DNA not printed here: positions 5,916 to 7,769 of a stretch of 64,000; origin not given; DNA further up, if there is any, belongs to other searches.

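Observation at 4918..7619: Cytochrome bd-like CydA homolog fused to a di-heme c domain, paired with a CydA-paralog-like second subunit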

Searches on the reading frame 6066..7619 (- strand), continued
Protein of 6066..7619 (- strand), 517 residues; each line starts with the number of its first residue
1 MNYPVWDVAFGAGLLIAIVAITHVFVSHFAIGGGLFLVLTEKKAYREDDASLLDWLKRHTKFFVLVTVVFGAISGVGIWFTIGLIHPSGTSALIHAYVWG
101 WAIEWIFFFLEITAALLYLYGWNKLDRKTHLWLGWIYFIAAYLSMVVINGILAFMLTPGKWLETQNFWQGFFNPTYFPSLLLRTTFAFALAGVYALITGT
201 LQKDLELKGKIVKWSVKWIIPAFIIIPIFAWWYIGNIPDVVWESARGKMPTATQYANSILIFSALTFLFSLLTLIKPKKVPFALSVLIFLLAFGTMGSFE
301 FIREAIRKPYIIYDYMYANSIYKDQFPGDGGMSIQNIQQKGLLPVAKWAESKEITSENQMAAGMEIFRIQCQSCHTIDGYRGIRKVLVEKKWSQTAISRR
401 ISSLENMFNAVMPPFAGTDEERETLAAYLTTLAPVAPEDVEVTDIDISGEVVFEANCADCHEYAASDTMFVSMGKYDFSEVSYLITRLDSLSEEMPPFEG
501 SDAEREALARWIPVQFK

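Call 11: find_homologous_proteins(query=window:6066-7619:-)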
Query window:6066-7619:- (517 aa): 5354 proteins with E <= 0.001 among 8000 candidates; the best 120 are listed.
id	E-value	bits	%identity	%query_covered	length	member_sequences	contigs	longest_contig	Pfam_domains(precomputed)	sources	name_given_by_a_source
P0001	0.0e+0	1179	100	100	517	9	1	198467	PF13442.12,PF00034.27,PF01654.23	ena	-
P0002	0.0e+0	1038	85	100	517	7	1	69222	PF13442.12,PF00034.27,PF01654.23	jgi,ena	-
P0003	2.3e-293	992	80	100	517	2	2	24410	PF13442.12,PF01654.23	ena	-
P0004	1.6e-266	903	73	100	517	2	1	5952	PF13442.12,PF01654.23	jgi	-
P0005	3.4e-266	902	74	100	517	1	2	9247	PF13442.12,PF00034.27,PF01654.23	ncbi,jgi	-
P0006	5.2e-249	845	68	100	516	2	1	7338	PF13442.12,PF00034.27,PF01654.23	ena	-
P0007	4.2e-245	832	68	100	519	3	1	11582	PF13442.12,PF00034.27,PF01654.23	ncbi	-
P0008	5.2e-245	832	68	100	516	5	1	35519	PF13442.12,PF00034.27,PF01654.23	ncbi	-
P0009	3.8e-244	829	66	100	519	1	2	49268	PF13442.12,PF00034.27,PF01654.23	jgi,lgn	-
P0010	7.0e-244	828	67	100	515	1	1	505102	PF13442.12,PF00034.27,PF01654.23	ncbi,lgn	-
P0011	2.4e-241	820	67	100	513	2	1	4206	PF13442.12,PF00034.27,PF01654.23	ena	-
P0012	3.5e-241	819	66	100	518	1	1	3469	PF13442.12,PF00034.27,PF01654.23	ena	-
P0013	3.6e-241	819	68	100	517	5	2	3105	PF13442.12,PF01654.23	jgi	jgi:mono/diheme cytochrome c family protein/cytochrome bd-type quinol oxidase subunit 1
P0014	1.2e-238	811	85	78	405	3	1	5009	PF01654.23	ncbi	ncbi:MAG: hypothetical protein D6748_01690, partial [Calditrichaeota bacterium]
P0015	6.6e-236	802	65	100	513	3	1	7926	PF13442.12,PF00034.27,PF01654.23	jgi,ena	-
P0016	1.1e-230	785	63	100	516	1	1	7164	PF13442.12,PF00034.27,PF01654.23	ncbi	-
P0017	1.5e-226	771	64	99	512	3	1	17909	PF13442.12,PF00034.27,PF01654.23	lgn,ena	-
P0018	6.7e-224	762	63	99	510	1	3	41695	PF13442.12,PF00034.27,PF01654.23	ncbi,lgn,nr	ncbi:MAG: c-type cytochrome [candidate division KSB1 bacterium]|nr:c-type cytochrome [candidate divi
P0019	8.9e-224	762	63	99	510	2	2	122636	PF13442.12,PF00034.27,PF01654.23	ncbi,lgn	-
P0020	4.0e-223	760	63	99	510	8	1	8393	PF13442.12,PF00034.27,PF01654.23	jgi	jgi:mono/diheme cytochrome c family protein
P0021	1.0e-222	758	63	100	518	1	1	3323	PF13442.12,PF00034.27,PF01654.23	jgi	jgi:mono/diheme cytochrome c family protein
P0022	1.0e-222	758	62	100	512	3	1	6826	PF13442.12,PF00034.27,PF01654.23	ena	-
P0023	8.2e-221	752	62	99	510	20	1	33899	PF13442.12,PF00034.27,PF01654.23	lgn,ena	-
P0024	5.6e-220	749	63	99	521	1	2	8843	PF13442.12,PF00034.27,PF01654.23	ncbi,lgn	-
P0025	1.6e-218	745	61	100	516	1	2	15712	PF13442.12,PF01654.23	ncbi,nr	ncbi:MAG: hypothetical protein D6814_08810 [Calditrichaeota bacterium]|nr:MAG: hypothetical protein 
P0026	1.3e-217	742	61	99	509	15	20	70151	PF13442.12,PF00034.27,PF01654.23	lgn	-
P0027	1.3e-216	738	63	100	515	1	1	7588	PF13442.12,PF00034.27,PF01654.23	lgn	-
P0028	2.5e-214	731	61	99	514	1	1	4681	PF13442.12,PF00034.27,PF01654.23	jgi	-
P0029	2.9e-213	727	59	99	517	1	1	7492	PF13442.12,PF00034.27,PF01654.23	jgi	jgi:mono/diheme cytochrome c family protein/cytochrome bd-type quinol oxidase subunit 1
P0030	2.0e-210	718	59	99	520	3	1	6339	PF13442.12,PF00034.27,PF01654.23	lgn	-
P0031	5.6e-210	716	59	100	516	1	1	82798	PF13442.12,PF00034.27,PF01654.23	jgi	-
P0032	1.5e-209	715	60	100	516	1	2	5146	PF13442.12,PF00034.27,PF01654.23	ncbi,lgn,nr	ncbi:c-type cytochrome [candidate division KSB1 bacterium]|nr:c-type cytochrome [candidate division 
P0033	1.7e-209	715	60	100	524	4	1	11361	PF13442.12,PF00034.27,PF01654.23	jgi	jgi:mono/diheme cytochrome c family protein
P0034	1.2e-208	712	59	100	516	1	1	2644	PF13442.12,PF00034.27,PF01654.23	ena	-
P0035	1.7e-208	712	57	100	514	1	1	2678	PF13442.12,PF00034.27,PF01654.23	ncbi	-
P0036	2.0e-208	711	57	100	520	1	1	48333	PF13442.12,PF00034.27,PF01654.23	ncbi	-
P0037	5.4e-208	710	57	99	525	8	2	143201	PF13442.12,PF00034.27,PF01654.23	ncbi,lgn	-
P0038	9.8e-208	709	59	100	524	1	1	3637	PF13442.12,PF00034.27,PF01654.23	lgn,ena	-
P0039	1.4e-207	708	60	99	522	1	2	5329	PF13442.12,PF00034.27,PF01654.23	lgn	-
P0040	2.4e-207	708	59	100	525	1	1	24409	PF13442.12,PF00034.27,PF01654.23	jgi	jgi:mono/diheme cytochrome c family protein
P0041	2.9e-207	707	58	99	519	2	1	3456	PF13442.12,PF01654.23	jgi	-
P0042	2.1e-206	705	57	100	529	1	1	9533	PF13442.12,PF00034.27,PF01654.23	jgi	jgi:mono/diheme cytochrome c family protein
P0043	2.8e-206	704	56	99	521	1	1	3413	PF13442.12,PF00034.27,PF01654.23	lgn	-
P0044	3.2e-206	704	59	100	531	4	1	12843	PF13442.12,PF00034.27,PF01654.23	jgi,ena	-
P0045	4.4e-206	704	57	99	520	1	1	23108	PF13442.12,PF00034.27,PF01654.23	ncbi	-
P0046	6.8e-206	703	59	100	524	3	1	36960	PF13442.12,PF00034.27,PF01654.23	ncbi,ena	-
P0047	7.7e-206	703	58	100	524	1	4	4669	PF13442.12,PF00034.27,PF01654.23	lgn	-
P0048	9.9e-206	702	58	100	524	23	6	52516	PF14376.12,PF13442.12,PF00034.27,PF01654.23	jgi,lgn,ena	jgi:mono/diheme cytochrome c family protein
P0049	1.5e-205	702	59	100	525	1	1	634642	PF13442.12,PF00034.27,PF01654.23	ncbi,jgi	ncbi:MAG: c-type cytochrome [Terracidiphilus sp.]|jgi:mono/diheme cytochrome c family protein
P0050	1.6e-205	702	58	100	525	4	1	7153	PF13442.12,PF00034.27,PF01654.23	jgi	-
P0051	2.8e-205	701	58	100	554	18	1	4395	PF13442.12,PF00034.27,PF01654.23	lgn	-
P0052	3.2e-205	701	58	99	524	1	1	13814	PF13442.12,PF00034.27,PF01654.23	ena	-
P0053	3.3e-205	701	58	100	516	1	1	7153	PF13442.12,PF00034.27,PF01654.23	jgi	jgi:mono/diheme cytochrome c family protein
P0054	3.8e-205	700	58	100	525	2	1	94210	PF13442.12,PF00034.27,PF01654.23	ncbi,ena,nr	ncbi:MAG TPA: c-type cytochrome [Verrucomicrobiae bacterium]|nr:c-type cytochrome [Verrucomicrobiae 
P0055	3.9e-205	700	56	99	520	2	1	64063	PF13442.12,PF00034.27,PF01654.23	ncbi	ncbi:MAG: c-type cytochrome [Acidobacteriota bacterium]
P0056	4.8e-205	700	58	100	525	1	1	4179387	PF13442.12,PF00034.27,PF01654.23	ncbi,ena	-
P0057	6.0e-205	700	58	100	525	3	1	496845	PF13442.12,PF00034.27,PF01654.23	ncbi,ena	-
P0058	6.1e-205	700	59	100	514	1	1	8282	PF13442.12,PF00034.27,PF01654.23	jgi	jgi:mono/diheme cytochrome c family protein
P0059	6.3e-205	700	57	100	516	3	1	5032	PF13442.12,PF01654.23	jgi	jgi:mono/diheme cytochrome c family protein/cytochrome bd-type quinol oxidase subunit 1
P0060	7.2e-205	700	58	100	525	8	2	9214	PF13442.12,PF00034.27,PF01654.23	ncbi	-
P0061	8.2e-205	699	58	100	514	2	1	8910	PF13442.12,PF00034.27,PF01654.23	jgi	jgi:mono/diheme cytochrome c family protein/cytochrome bd-type quinol oxidase subunit 1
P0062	8.8e-205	699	56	100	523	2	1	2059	PF13442.12,PF00034.27,PF01654.23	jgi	jgi:mono/diheme cytochrome c family protein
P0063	9.0e-205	699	58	100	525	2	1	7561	PF13442.12,PF00034.27,PF01654.23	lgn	-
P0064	9.9e-205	699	57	99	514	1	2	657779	PF13442.12,PF00034.27,PF01654.23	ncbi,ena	-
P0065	1.2e-204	699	57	100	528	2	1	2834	PF13442.12,PF00034.27,PF01654.23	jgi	jgi:mono/diheme cytochrome c family protein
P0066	1.5e-204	699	59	100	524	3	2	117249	PF13442.12,PF00034.27,PF01654.23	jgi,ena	jgi:mono/diheme cytochrome c family protein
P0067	2.2e-204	698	59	100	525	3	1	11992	PF13442.12,PF00034.27,PF01654.23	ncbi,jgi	ncbi:MAG: c-type cytochrome [Terriglobales bacterium]|jgi:mono/diheme cytochrome c family protein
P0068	2.8e-204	698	58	100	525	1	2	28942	PF13442.12,PF00034.27,PF01654.23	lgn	-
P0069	4.9e-204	697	58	99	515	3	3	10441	PF13442.12,PF00034.27,PF01654.23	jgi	jgi:mono/diheme cytochrome c family protein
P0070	5.2e-204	697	58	100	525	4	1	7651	PF13442.12,PF00034.27,PF01654.23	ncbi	-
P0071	5.7e-204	697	58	100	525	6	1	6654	PF13442.12,PF00034.27,PF01654.23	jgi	jgi:mono/diheme cytochrome c family protein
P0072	9.2e-204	696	58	100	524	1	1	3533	PF13442.12,PF00034.27,PF01654.23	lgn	-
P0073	1.6e-203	695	57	99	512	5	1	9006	PF13442.12,PF00034.27,PF01654.23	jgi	-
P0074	2.0e-203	695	59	100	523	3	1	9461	PF13442.12,PF00034.27,PF01654.23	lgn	-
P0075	2.1e-203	695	57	100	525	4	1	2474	PF13442.12,PF00034.27,PF01654.23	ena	-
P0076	2.3e-203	695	56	100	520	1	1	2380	PF13442.12,PF01654.23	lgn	-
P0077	2.4e-203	695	56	100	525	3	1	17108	PF13442.12,PF00034.27,PF01654.23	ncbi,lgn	-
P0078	2.4e-203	695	58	100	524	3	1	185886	PF13442.12,PF00034.27,PF01654.23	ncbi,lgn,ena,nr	ncbi:MAG TPA: c-type cytochrome [Candidatus Eisenbacteria bacterium]|nr:c-type cytochrome [Candidatu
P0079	2.6e-203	694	57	100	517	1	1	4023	PF13442.12,PF00034.27,PF01654.23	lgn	-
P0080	2.7e-203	694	57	100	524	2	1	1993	PF13442.12,PF00034.27,PF01654.23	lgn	-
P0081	2.7e-203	694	59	100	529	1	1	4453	PF13442.12,PF00034.27,PF01654.23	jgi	jgi:mono/diheme cytochrome c family protein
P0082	4.8e-203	694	58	100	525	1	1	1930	PF13442.12,PF00034.27,PF01654.23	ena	-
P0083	5.6e-203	693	58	100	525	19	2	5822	PF13442.12,PF00034.27,PF01654.23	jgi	jgi:mono/diheme cytochrome c family protein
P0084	7.1e-203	693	59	100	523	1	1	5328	PF13442.12,PF00034.27,PF01654.23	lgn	-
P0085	8.8e-203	693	58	100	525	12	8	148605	PF13442.12,PF00034.27,PF01654.23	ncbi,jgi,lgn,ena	ncbi:MAG: c-type cytochrome [Terracidiphilus sp.]|jgi:mono/diheme cytochrome c family protein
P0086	1.0e-202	692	59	99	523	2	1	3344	PF13442.12,PF00034.27,PF01654.23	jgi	jgi:mono/diheme cytochrome c family protein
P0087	1.2e-202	692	59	100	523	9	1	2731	PF13442.12,PF00034.27,PF01654.23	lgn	-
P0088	1.2e-202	692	56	99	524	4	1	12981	PF13442.12,PF00034.27,PF01654.23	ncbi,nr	ncbi:MAG: hypothetical protein EHM23_14975 [Acidobacteria bacterium]|nr:MAG: hypothetical protein EH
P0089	1.3e-202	692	57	100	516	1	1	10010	PF13442.12,PF01654.23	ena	-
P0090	2.3e-202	691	56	100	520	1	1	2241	PF13442.12,PF00034.27,PF01654.23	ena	-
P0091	3.0e-202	691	57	100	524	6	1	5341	PF13442.12,PF00034.27,PF01654.23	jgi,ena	-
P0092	3.0e-202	691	57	99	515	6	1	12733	PF13442.12,PF00034.27,PF01654.23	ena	-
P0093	3.1e-202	691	59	100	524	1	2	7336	PF13442.12,PF00034.27,PF01654.23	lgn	-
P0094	3.1e-202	691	58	100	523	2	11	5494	PF13442.12,PF00034.27,PF01654.23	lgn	-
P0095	3.8e-202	691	58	100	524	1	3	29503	PF13442.12,PF00034.27,PF01654.23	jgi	jgi:mono/diheme cytochrome c family protein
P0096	4.7e-202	690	58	99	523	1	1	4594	PF13442.12,PF00034.27,PF01654.23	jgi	jgi:mono/diheme cytochrome c family protein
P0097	5.1e-202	690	57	100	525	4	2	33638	PF13442.12,PF00034.27,PF01654.23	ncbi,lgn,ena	-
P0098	5.4e-202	690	58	100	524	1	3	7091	PF13442.12,PF00034.27,PF01654.23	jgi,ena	-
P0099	5.4e-202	690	58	100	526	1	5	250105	PF13442.12,PF00034.27,PF01654.23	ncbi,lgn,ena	-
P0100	5.5e-202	690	57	100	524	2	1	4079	PF13442.12,PF00034.27,PF01654.23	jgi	jgi:mono/diheme cytochrome c family protein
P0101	6.7e-202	690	55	100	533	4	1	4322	PF13442.12,PF01654.23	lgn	-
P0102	9.6e-202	689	58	100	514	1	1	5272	PF13442.12,PF00034.27,PF01654.23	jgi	jgi:mono/diheme cytochrome c family protein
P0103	1.4e-201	689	56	100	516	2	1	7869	PF13442.12,PF01654.23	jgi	jgi:mono/diheme cytochrome c family protein/cytochrome bd-type quinol oxidase subunit 1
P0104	1.8e-201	688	58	99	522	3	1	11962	PF13442.12,PF00034.27,PF01654.23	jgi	jgi:mono/diheme cytochrome c family protein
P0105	2.0e-201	688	58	100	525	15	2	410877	PF13442.12,PF00034.27,PF01654.23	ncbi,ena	-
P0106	2.3e-201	688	58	100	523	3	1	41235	PF13442.12,PF00034.27,PF01654.23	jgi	jgi:mono/diheme cytochrome c family protein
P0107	2.3e-201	688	58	100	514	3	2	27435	PF13442.12,PF00034.27,PF01654.23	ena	-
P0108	2.3e-201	688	57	100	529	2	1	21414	PF13442.12,PF00034.27,PF01654.23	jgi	jgi:mono/diheme cytochrome c family protein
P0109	2.8e-201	688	58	99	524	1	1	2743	PF13442.12,PF00034.27,PF01654.23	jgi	jgi:mono/diheme cytochrome c family protein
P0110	3.9e-201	687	57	99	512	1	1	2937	PF13442.12,PF00034.27,PF01654.23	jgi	-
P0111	4.0e-201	687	55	99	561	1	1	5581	PF13442.12,PF01654.23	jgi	-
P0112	5.3e-201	687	57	100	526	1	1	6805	PF13442.12,PF00034.27,PF01654.23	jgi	jgi:mono/diheme cytochrome c family protein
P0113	7.5e-201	686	57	100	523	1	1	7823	PF13442.12,PF00034.27,PF01654.23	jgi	jgi:mono/diheme cytochrome c family protein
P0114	9.3e-201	686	57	100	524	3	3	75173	PF13442.12,PF00034.27,PF01654.23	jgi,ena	-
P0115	1.0e-200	686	57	100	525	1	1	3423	PF13442.12,PF00034.27,PF01654.23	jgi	-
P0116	1.3e-200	686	56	100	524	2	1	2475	PF13442.12,PF00034.27,PF01654.23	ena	-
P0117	1.3e-200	686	57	100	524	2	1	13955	PF13442.12,PF00034.27,PF01654.23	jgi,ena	-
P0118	1.6e-200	685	57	100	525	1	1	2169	PF13442.12,PF00034.27,PF01654.23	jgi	jgi:mono/diheme cytochrome c family protein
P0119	1.8e-200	685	56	100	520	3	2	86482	PF13442.12,PF00034.27,PF01654.23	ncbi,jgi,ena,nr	ncbi:MAG TPA: c-type cytochrome [Candidatus Acidoferrales bacterium]|nr:c-type cytochrome [Candidatu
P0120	2.1e-200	685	56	100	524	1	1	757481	PF13442.12,PF00034.27,PF01654.23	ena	-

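Call 23: search_solved_structures(query=A1, max_evalue=0.01, show_alignments=3)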
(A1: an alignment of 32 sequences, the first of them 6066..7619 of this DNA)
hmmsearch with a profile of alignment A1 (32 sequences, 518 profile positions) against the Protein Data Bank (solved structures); distinct sequences matched with E-value up to 0.01: 8.
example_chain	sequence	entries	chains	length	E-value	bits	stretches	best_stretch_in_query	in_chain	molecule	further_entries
9l08_A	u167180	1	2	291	3.2e-09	39.3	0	418-466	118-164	Covalently Connected Cytochrome c555 trimer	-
5doq_A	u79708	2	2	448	2.1e-05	26.6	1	15-167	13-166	Bd-type quinol oxidase subunit I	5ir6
6xkx_p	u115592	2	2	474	0.00031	22.8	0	355-466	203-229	Cbb3-type cytochrome c oxidase subunit CcoP,Cytochrome c-type cyt cy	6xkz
8snh_G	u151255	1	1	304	0.002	20.1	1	354-466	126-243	Cbb3-type cytochrome c oxidase subunit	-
3mk7_C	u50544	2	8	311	0.0034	19.3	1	351-465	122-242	Cytochrome c oxidase, cbb3-type, subunit P | Cbb3-type cytochrome c oxidase subunit CcoP1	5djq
7q21_C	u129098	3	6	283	0.0047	18.9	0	357-433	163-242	Cytochrome bc1 complex cytochrome c subunit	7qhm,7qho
8smr_G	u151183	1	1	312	0.0057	18.6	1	354-462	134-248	Cbb3-type cytochrome c oxidase subunit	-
5z25_A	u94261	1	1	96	0.0098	17.8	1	418-467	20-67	Cytochrome c552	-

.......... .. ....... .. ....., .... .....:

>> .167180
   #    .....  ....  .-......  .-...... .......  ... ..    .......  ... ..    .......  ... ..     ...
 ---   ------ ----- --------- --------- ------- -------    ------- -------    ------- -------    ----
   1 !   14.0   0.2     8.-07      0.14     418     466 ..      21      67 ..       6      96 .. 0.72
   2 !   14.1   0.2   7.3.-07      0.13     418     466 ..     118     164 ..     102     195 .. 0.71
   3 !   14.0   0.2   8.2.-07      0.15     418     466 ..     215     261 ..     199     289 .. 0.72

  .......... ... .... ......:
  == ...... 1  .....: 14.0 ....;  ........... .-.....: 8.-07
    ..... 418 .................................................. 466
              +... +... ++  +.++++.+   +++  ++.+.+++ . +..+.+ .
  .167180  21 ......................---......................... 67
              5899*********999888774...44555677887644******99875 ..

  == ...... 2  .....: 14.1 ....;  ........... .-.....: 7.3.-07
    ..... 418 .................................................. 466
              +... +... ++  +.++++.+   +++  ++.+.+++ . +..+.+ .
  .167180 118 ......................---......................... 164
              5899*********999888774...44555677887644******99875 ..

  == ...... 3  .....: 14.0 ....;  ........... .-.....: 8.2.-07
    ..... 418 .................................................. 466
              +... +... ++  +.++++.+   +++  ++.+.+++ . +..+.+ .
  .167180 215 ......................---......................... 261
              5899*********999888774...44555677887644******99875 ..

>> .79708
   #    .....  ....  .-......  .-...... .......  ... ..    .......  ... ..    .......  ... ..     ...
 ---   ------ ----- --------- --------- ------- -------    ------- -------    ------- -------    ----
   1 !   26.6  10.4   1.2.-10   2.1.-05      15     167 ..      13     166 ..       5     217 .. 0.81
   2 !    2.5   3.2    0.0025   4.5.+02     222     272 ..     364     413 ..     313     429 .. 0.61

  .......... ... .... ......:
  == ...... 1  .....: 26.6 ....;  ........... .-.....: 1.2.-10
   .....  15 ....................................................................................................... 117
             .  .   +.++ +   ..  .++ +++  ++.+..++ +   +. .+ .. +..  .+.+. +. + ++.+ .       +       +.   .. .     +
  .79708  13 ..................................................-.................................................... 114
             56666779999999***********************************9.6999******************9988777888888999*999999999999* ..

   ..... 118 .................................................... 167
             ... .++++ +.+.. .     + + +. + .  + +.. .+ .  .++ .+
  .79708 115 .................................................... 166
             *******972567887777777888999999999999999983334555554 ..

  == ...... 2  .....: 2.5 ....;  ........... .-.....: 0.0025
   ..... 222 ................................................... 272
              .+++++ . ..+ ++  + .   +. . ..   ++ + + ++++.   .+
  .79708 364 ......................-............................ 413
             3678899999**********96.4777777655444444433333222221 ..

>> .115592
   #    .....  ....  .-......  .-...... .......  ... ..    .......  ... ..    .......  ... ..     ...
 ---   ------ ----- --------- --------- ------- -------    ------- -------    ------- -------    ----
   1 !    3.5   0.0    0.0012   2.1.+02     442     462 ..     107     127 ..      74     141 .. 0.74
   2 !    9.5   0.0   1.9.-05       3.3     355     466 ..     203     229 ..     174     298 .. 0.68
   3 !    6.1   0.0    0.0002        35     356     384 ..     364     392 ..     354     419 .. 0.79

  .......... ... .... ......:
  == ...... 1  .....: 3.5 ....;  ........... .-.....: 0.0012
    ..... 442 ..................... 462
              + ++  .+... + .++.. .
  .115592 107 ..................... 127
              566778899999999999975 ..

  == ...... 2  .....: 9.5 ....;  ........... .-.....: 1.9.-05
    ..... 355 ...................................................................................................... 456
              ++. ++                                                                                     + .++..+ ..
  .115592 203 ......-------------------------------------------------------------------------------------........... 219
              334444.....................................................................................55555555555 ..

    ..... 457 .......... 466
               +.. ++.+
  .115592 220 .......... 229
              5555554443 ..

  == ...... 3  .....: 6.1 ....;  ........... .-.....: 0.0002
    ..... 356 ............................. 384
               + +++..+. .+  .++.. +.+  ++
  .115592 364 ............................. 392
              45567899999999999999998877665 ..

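Call 35: find_encoding_contigs(protein=window:6066-7619:-, flank=10000, max_places=3)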
Protein window:6066-7619:- (517 aa): 23 contigs read that carry it; 3 places shown.
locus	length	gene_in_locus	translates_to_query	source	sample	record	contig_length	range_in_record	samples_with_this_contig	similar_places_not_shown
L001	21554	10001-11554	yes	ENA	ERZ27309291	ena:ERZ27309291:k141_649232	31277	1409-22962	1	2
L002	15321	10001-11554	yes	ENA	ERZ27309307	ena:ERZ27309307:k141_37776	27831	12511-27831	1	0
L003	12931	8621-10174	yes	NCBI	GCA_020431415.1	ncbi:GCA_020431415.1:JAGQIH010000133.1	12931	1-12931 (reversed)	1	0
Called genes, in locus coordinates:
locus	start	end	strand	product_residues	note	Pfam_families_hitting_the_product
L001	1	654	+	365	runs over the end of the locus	-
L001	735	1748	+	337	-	-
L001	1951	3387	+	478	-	PF00171:Aldedh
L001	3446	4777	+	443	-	PF00884:Sulfatase (weak), PF01663:Phosphodiest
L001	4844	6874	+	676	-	PF18942:DUF5689 (faint), PF18962:Por_Secre_tail (weak), PF13860:FlgD_ig (weak)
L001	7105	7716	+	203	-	-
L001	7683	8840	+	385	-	PF04748:Polysacc_deac_2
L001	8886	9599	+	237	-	PF03740:PdxJ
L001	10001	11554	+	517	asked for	PF01654:Cyt_bd_oxida_I, PF00034:Cytochrom_C (faint), PF13442:Cytochrome_CBB3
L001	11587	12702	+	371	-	-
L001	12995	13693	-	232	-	PF03167:UDG (faint)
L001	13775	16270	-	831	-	PF02585:PIG-L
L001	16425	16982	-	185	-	PF06764:DUF1223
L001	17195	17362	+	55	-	-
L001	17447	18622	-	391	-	PF00155:Aminotran_1_2, PF01212:Beta_elim_lyase (weak)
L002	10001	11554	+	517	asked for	PF01654:Cyt_bd_oxida_I, PF00034:Cytochrom_C (faint), PF13442:Cytochrome_CBB3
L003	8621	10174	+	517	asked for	PF01654:Cyt_bd_oxida_I, PF00034:Cytochrom_C (faint), PF13442:Cytochrome_CBB3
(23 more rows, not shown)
